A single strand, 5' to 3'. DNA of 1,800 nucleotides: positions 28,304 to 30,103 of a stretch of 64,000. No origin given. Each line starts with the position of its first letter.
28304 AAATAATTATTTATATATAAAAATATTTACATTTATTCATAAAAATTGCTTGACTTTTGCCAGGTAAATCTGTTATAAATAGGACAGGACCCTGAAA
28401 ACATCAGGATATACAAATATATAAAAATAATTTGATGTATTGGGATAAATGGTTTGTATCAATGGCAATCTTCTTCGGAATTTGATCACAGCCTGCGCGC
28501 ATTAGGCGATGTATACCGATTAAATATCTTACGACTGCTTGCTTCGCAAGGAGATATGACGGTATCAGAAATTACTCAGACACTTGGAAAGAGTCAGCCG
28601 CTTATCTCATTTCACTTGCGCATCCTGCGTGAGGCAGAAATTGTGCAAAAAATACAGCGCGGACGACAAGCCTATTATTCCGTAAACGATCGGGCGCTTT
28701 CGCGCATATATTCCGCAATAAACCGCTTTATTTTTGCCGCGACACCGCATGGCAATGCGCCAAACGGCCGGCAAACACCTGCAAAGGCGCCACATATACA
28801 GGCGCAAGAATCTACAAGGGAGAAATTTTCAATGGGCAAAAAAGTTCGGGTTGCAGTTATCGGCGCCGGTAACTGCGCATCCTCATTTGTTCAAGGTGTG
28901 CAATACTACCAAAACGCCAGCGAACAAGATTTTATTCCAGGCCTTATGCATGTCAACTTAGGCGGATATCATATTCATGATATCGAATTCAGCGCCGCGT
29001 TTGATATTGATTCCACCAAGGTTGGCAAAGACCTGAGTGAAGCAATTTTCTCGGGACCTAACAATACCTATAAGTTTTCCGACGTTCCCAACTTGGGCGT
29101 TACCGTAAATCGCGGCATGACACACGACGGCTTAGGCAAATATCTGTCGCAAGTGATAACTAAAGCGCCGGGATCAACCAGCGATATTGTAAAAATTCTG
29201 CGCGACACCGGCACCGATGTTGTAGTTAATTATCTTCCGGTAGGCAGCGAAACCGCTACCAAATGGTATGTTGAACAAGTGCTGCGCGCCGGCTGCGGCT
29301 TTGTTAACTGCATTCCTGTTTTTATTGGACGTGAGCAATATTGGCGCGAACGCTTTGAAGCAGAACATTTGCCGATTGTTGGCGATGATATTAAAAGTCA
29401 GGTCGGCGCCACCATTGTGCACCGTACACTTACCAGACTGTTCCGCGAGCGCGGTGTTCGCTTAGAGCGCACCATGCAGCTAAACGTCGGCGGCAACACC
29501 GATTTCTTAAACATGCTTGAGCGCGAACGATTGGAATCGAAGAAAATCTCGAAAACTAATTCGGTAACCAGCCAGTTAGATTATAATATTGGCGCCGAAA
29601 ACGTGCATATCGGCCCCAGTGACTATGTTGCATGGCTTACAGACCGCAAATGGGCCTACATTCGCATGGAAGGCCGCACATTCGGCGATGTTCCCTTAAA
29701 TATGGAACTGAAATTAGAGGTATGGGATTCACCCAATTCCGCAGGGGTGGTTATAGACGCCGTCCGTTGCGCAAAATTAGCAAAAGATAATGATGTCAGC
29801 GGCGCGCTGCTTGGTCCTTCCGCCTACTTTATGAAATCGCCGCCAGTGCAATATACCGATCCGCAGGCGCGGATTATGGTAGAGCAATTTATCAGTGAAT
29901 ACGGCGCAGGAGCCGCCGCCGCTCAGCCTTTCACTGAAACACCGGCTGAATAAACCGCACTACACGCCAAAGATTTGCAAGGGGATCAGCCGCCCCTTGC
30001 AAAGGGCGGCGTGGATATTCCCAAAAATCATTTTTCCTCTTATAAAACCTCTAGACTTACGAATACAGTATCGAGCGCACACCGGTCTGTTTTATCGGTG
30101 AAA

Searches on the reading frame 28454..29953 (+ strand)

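Call 8: search_protein_families(library=pfam, proteins=[window:28454-29953:+])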
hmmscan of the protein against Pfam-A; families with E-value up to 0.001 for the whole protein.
window:28454-29953:+ (499 aa): 4 families
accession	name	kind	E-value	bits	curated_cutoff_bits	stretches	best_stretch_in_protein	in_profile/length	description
PF01658.22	Inos-1-P_synth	-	2.8e-37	127.6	27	1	318-426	1-107/107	Myo-inositol-1-phosphate synthase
PF01022.26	HTH_5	-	1.3e-14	54.2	22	1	22-66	4-47/47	Bacterial regulatory protein, arsR family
PF12840.13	HTH_20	-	1.2e-08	35.2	27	1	18-64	2-48/51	Helix-turn-helix domain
PF13412.12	HTH_24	-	1e-05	25.4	21.9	1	21-64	4-47/48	Winged helix-turn-helix DNA-binding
